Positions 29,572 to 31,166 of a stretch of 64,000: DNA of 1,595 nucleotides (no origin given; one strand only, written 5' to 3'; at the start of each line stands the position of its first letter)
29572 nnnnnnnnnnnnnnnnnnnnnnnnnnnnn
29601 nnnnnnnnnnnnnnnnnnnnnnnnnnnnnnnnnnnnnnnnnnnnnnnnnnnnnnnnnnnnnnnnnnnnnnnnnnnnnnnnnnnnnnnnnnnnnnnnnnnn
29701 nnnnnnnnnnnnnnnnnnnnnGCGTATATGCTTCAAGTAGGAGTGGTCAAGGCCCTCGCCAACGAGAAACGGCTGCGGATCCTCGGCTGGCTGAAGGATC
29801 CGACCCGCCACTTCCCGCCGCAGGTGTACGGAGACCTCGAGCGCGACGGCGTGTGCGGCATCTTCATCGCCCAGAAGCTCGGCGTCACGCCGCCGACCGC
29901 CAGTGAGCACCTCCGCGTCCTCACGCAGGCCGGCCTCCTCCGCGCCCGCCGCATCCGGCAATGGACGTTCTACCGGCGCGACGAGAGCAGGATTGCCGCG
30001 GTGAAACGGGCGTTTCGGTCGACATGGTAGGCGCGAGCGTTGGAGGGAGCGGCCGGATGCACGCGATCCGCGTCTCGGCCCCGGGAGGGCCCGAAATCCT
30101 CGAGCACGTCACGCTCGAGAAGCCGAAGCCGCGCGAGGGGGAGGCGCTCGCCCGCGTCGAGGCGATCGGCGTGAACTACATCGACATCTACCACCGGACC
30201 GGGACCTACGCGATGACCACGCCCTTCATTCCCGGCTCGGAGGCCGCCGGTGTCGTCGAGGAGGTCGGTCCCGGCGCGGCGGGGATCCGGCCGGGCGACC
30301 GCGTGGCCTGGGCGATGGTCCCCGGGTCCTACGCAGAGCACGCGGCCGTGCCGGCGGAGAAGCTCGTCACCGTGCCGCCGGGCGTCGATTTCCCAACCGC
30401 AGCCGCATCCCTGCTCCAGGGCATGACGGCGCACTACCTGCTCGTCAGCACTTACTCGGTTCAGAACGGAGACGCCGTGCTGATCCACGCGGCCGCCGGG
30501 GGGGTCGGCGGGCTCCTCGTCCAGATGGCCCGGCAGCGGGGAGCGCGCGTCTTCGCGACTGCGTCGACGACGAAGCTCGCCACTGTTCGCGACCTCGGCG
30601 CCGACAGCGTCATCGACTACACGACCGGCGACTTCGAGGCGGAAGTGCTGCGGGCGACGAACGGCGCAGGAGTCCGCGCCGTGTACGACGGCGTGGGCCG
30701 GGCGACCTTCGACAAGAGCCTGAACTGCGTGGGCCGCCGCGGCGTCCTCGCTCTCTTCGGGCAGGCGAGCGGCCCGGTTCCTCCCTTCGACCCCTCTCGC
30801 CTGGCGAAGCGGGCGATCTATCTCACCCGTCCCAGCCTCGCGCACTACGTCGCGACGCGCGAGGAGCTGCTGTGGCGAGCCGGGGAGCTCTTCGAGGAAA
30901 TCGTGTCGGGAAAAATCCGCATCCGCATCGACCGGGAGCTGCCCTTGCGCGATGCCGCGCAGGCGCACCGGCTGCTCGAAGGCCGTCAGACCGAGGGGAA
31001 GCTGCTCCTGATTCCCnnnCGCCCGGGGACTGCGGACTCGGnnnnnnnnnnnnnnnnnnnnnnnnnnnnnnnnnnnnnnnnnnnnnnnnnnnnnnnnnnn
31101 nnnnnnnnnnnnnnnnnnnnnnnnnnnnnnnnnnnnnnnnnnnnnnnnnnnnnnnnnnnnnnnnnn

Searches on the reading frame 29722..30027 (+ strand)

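Call 24: search_protein_families(library=pfam, proteins=[window:29722-30027:+], max_evalue=0.01)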
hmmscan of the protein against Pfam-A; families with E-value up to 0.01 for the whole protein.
window:29722-30027:+ (102 aa): 8 families
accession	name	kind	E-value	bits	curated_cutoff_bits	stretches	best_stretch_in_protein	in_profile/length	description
PF12840.13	HTH_20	-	6.7e-08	32.8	27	1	49-74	24-49/51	Helix-turn-helix domain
PF01022.26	HTH_5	-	1.1e-06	28.8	22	1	49-73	21-45/47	Bacterial regulatory protein, arsR family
PF09339.16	HTH_IclR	-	0.00024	21.3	22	1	49-75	24-50/52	IclR helix-turn-helix domain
PF13412.12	HTH_24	-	0.00026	20.9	21.9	1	49-74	23-48/48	Winged helix-turn-helix DNA-binding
PF13545.12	HTH_Crp_2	-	0.00043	20.6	27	1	49-79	28-57/70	Crp-like helix-turn-helix domain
PF01325.25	Fe_dep_repress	-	0.0014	19.2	26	1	49-74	28-53/60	Iron dependent repressor, N-terminal DNA binding domain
PF12802.13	MarR_2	-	0.0022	18.5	27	1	49-77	26-54/61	MarR family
PF01047.28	MarR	-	0.009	16.3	24.6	0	48-75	22-49/59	MarR family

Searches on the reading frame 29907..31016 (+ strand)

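Call 24: search_protein_families(library=pfam, proteins=[window:29907-31016:+], max_evalue=0.01)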
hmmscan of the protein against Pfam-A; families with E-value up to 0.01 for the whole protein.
window:29907-31016:+ (370 aa): 3 families
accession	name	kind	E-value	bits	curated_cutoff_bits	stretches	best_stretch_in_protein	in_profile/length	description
PF13602.12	ADH_zinc_N_2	-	4.7e-23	83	27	1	230-368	1-134/134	Zinc-binding dehydrogenase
PF00107.32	ADH_zinc_N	-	2.5e-22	79.7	31.8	1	199-306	1-109/129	Zinc-binding dehydrogenase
PF08240.17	ADH_N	-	7.2e-17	62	23.5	1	77-157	2-103/104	Alcohol dehydrogenase GroES-like domain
